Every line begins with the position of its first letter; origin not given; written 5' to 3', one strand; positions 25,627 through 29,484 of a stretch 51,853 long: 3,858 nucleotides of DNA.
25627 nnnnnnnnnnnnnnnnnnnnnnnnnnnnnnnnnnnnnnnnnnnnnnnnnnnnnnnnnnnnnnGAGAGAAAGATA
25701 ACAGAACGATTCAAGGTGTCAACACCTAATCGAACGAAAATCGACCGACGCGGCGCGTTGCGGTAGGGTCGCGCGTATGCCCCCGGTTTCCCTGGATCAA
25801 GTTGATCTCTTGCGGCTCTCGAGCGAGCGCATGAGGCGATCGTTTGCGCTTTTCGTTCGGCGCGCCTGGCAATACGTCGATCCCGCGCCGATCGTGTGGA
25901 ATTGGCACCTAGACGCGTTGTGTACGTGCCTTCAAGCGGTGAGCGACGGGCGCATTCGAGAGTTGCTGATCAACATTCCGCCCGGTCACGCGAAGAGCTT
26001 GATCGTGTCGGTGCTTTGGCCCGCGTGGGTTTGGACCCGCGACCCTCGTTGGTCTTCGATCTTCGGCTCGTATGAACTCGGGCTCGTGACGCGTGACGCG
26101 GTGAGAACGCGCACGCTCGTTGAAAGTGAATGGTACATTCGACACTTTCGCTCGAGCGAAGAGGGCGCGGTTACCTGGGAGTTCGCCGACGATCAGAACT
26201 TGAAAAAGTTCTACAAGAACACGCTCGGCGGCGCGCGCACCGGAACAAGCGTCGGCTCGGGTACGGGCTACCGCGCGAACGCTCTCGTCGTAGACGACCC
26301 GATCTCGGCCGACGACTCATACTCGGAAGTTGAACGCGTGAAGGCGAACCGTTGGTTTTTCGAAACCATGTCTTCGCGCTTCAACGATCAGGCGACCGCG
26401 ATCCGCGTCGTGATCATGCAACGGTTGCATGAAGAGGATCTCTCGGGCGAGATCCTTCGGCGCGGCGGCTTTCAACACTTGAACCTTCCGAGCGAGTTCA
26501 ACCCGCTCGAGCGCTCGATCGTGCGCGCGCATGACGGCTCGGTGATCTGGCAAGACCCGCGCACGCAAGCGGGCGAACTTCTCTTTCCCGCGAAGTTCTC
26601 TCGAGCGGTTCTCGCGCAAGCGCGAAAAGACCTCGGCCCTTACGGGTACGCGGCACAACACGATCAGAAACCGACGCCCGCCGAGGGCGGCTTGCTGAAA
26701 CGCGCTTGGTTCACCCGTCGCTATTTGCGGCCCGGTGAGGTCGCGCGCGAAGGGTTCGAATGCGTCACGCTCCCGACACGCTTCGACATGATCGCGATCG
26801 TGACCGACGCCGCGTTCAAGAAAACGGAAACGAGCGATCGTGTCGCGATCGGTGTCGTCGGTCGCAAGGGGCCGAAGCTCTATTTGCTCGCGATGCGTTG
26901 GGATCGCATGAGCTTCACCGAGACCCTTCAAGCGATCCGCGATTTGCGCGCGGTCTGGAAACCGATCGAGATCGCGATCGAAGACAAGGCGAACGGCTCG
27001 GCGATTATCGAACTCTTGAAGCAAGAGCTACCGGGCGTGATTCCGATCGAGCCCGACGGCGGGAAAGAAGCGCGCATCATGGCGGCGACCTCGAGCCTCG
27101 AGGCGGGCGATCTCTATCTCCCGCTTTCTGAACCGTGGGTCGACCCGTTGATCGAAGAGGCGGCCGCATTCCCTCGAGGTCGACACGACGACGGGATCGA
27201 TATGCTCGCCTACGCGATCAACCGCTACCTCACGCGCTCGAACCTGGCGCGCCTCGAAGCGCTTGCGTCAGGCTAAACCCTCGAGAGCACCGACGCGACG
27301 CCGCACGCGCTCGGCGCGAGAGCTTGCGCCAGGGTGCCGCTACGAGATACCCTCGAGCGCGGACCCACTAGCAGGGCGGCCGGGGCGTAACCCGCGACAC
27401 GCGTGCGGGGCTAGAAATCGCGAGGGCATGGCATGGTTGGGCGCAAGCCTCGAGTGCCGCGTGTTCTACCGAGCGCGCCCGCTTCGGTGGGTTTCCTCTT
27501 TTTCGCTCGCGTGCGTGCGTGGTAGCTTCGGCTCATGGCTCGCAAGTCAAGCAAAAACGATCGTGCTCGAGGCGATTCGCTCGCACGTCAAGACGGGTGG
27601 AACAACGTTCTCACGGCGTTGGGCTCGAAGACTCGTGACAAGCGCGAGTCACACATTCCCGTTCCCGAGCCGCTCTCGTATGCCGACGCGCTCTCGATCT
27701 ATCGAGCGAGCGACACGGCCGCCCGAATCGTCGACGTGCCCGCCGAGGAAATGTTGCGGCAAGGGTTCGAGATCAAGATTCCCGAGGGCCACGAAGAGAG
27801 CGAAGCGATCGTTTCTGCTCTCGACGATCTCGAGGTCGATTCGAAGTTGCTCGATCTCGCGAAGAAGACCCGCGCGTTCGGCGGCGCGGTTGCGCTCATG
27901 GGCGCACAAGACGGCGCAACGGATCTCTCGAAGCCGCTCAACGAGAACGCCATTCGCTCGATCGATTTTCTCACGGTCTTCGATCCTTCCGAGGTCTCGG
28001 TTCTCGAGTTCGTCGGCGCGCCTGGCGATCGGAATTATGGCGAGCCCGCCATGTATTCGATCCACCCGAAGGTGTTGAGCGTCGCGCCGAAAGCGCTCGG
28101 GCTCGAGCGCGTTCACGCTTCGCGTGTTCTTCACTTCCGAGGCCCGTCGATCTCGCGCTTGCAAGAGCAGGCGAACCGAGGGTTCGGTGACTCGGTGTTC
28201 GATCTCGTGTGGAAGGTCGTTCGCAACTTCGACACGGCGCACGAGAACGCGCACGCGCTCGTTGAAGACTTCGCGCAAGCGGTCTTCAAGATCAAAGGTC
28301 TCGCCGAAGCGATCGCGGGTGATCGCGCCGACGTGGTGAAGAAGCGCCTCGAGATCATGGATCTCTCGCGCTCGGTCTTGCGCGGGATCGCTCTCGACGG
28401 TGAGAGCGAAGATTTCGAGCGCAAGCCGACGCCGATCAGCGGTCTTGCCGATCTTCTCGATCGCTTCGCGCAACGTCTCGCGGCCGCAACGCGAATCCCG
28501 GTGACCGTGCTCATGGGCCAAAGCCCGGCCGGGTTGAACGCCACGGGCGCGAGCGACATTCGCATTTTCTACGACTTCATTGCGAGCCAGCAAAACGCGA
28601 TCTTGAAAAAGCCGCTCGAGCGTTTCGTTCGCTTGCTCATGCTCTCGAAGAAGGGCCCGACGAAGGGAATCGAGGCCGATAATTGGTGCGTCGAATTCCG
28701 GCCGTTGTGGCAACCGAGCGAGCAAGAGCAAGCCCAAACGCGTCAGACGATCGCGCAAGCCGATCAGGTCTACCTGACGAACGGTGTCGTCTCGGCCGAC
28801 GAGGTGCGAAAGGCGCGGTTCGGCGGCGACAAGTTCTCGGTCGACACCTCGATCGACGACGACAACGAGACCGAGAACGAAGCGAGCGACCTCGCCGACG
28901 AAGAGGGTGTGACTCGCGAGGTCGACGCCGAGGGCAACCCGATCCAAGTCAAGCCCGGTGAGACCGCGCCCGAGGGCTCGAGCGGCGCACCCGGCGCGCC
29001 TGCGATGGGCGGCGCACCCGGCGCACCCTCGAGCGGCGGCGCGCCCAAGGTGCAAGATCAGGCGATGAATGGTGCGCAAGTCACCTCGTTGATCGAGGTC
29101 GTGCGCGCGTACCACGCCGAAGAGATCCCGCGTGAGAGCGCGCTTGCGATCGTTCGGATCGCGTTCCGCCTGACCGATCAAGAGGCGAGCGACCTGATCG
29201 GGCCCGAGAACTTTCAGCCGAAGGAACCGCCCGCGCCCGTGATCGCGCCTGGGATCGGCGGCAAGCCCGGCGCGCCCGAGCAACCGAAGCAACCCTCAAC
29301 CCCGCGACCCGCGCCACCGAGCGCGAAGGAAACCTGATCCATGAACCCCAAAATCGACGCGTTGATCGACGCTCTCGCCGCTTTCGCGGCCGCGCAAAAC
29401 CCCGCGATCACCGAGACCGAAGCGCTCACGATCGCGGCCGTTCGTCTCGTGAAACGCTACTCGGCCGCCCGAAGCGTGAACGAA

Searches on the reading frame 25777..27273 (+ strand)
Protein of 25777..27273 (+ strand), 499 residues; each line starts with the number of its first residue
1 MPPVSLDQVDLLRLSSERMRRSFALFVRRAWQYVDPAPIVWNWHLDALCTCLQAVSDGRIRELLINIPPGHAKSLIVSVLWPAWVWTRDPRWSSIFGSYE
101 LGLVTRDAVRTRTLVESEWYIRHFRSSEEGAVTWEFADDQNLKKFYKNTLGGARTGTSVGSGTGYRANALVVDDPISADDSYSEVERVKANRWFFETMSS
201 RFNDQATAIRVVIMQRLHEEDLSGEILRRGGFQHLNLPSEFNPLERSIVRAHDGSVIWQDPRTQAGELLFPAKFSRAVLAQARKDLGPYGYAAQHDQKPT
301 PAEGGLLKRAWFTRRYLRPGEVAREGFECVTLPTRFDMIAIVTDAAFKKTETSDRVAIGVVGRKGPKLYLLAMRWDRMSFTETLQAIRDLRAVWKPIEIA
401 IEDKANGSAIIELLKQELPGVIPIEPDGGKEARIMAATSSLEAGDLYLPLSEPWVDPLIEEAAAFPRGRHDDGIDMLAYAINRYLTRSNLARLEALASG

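Call 29: find_related_loci(query=A1, collection=metagenome_contigs, flank=10000)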
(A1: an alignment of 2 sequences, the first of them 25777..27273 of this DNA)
Query A1 (499 aa) in metagenome_contigs; peptide patterns used: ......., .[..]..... (x = any residue, [..] = any of these).
340 stretches matched a pattern; 157 encode a relative of the query (tblastn E <= 1e-3); the best 80 are kept; 80 distinct loci.
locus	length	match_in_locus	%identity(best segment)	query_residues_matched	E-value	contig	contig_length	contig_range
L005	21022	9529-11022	82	1-498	0e+0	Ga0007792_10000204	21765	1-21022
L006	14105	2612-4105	82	1-498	0e+0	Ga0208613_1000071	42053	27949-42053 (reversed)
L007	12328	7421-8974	61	1-497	0e+0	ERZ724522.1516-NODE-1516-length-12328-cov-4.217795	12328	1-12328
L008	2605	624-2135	43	2-497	6e-138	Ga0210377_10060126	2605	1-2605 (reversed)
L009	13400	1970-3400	42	11-482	3e-118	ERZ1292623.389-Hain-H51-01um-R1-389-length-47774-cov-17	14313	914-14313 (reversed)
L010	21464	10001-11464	41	15-498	2e-117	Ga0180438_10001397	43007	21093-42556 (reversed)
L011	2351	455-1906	43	22-496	1e-120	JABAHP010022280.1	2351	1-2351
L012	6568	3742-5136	45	18-481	7e-114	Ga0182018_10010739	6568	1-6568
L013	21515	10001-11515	41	8-497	4e-103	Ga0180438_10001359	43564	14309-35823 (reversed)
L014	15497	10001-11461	36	6-482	4e-91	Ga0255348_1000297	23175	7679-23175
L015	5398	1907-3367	36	6-482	3e-91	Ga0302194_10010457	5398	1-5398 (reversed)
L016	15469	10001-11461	36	6-482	4e-91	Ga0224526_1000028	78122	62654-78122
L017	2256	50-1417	37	14-487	3e-95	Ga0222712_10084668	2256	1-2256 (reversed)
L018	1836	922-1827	51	21-325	1e-95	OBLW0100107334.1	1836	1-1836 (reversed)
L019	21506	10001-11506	36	2-482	2e-89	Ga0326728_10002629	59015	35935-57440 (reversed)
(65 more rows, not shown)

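Call 30: find_related_loci(query=A1, collection=viral_contigs, flank=10000)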
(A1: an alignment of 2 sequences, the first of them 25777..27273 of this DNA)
Query A1 (499 aa) in viral_contigs; peptide patterns used: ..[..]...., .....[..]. (x = any residue, [..] = any of these).
107 stretches matched a pattern; 51 encode a relative of the query (tblastn E <= 1e-3); 51 distinct loci.
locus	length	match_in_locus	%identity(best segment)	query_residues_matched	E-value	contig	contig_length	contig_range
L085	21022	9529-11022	82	1-498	0e+0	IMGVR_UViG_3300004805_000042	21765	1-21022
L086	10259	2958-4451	82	1-498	0e+0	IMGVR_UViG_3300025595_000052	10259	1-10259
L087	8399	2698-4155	81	1-486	0e+0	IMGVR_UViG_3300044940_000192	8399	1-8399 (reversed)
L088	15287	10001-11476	63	13-498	0e+0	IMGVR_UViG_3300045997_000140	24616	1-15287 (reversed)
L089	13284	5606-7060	59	15-497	0e+0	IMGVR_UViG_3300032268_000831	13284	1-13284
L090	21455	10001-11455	54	21-497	5e-173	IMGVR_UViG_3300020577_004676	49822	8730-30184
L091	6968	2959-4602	46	7-481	3e-138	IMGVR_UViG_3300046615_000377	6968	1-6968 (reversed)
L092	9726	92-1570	44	16-498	9e-121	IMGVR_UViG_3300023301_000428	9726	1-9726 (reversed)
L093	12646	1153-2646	42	16-499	1e-111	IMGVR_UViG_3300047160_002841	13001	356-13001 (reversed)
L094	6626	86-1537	42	19-489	1e-102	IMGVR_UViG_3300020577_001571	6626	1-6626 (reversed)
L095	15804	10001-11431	49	4-497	2e-153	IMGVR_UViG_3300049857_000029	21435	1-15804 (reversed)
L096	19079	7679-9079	40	14-495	2e-95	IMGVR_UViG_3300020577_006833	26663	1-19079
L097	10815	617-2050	39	16-496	8e-94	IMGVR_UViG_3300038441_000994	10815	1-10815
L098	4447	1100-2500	37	14-499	4e-93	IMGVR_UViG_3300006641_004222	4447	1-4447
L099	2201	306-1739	39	4-499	7e-96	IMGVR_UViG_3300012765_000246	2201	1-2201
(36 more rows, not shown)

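Call 75: find_related_loci(query=A1, collection=genome_contigs, flank=10000)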
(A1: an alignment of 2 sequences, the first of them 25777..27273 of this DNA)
Query A1 (499 aa) in genome_contigs; peptide patterns used: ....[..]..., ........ (x = any residue, [..] = any of these).
23 stretches matched a pattern; 4 encode a relative of the query (tblastn E <= 1e-3); 4 distinct loci.
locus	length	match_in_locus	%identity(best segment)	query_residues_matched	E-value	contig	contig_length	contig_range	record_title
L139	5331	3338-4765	44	8-483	9e-120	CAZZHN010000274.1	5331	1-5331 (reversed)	MAG TPA_asm: uncultured Solibacteraceae bacterium isolate binchicken_co162_446 genome assembly, contig: NODE_43576_lengt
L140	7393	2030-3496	40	23-483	1e-107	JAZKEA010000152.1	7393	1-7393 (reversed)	MAG: Armatimonadota bacterium isolate DC_HB_02_SPN181219-bin009 DCHB02SPN_B009_0_000000000152, whole genome shotgun sequ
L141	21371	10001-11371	41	6-482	2e-105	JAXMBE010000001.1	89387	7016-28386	MAG: Isosphaeraceae bacterium isolate STL-PLA28 C1.179.fa-1, whole genome shotgun sequence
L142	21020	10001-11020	41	158-486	2e-69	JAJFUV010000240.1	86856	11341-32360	MAG: Acidobacteriales bacterium isolate bin.513 k141_1007964, whole genome shotgun sequence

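Call 82: search_protein_families(library=pfam, max_evalue=0.01, proteins=[L090:14085-14315:-, L090:15169-15561:-, L090:15717-16286:-, L090:16534-16776:-, L090:16776-17147:-, L090:17153-17422:-, L090:17422-17676:-, L090:17676-17918:-, L090:18042-18665:-, L090:14554-15219:+])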
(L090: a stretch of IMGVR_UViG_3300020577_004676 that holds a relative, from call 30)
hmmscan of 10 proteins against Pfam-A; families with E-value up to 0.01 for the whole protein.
L090:14085-14315:- (77 aa): 0 families

L090:15169-15561:- (131 aa): 0 families

L090:15717-16286:- (190 aa): 0 families

L090:16534-16776:- (81 aa): 0 families

L090:16776-17147:- (124 aa): 0 families

L090:17153-17422:- (90 aa): 0 families

L090:17422-17676:- (85 aa): 0 families

L090:17676-17918:- (81 aa): 0 families

L090:18042-18665:- (208 aa): 0 families

L090:14554-15219:+ (222 aa): 5 families
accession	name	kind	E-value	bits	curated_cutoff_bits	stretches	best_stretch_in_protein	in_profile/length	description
PF00574.28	CLP_protease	-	5.3e-16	59.5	20.2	1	74-210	43-179/182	Clp protease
PF25145.1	NfeD1b_N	-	2.3e-10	40.8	40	1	76-141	30-94/189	NfeD1b, N-terminal domain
PF01972.22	SDH_protease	-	0.00026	20.6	31.3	1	77-141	91-155/286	ClpP-like SDH-type serine proteinase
PF00378.25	ECH_1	-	0.00041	20.2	27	1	95-141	78-124/251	Enoyl-CoA hydratase/isomerase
PF01343.23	Peptidase_S49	-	0.0071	16.8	24.9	0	103-137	4-38/154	Peptidase family S49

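Call 83: search_protein_families(library=pfam, max_evalue=0.05, proteins=[L089:11672-11884:-, L095:13912-14214:-, L095:14304-14480:-, L095:14488-14730:-, L090:18883-19128:-, L090:19131-19322:-, L087:2295-2609:-])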
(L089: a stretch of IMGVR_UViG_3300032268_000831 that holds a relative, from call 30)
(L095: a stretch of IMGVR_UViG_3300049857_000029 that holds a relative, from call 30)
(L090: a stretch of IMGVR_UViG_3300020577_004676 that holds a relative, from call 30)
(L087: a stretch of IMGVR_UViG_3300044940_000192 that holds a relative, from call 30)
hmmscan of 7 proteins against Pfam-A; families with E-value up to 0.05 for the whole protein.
L089:11672-11884:- (71 aa): 0 families

L095:13912-14214:- (101 aa): 0 families

L095:14304-14480:- (59 aa): 1 family
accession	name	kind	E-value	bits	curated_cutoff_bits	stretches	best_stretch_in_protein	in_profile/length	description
PF11184.13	DUF2969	-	0.0098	16.7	25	1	1-50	22-65/71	Protein of unknown function (DUF2969)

L095:14488-14730:- (81 aa): 0 families

L090:18883-19128:- (82 aa): 0 families

L090:19131-19322:- (64 aa): 0 families

L087:2295-2609:- (105 aa): 0 families

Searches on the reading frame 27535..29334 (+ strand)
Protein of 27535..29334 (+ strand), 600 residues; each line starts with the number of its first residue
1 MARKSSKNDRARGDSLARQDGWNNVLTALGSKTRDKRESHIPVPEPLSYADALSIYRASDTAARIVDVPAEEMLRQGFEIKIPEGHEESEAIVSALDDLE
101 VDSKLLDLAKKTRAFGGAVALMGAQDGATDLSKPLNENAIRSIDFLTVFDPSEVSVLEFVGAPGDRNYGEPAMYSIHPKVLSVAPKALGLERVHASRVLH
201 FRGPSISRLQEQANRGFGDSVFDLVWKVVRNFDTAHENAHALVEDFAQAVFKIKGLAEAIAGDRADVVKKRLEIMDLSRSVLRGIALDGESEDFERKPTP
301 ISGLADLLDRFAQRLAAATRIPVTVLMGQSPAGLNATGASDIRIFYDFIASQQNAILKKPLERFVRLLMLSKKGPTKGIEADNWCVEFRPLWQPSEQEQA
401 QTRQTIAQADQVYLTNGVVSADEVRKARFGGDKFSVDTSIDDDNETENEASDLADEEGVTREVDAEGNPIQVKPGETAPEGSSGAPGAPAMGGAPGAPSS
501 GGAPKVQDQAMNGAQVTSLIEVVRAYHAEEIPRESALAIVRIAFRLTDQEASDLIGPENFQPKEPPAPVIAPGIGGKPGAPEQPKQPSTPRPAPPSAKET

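Call 51: search_protein_families(library=pfam, max_evalue=0.001, proteins=[window:27535-29334:+])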
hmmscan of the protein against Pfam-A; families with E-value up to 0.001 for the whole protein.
window:27535-29334:+ (600 aa): 1 family
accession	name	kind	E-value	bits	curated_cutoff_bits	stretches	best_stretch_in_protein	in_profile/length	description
PF06381.16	Phage_portal_3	-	7.6e-91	304.9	33.8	1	52-411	3-356/357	Phage portal protein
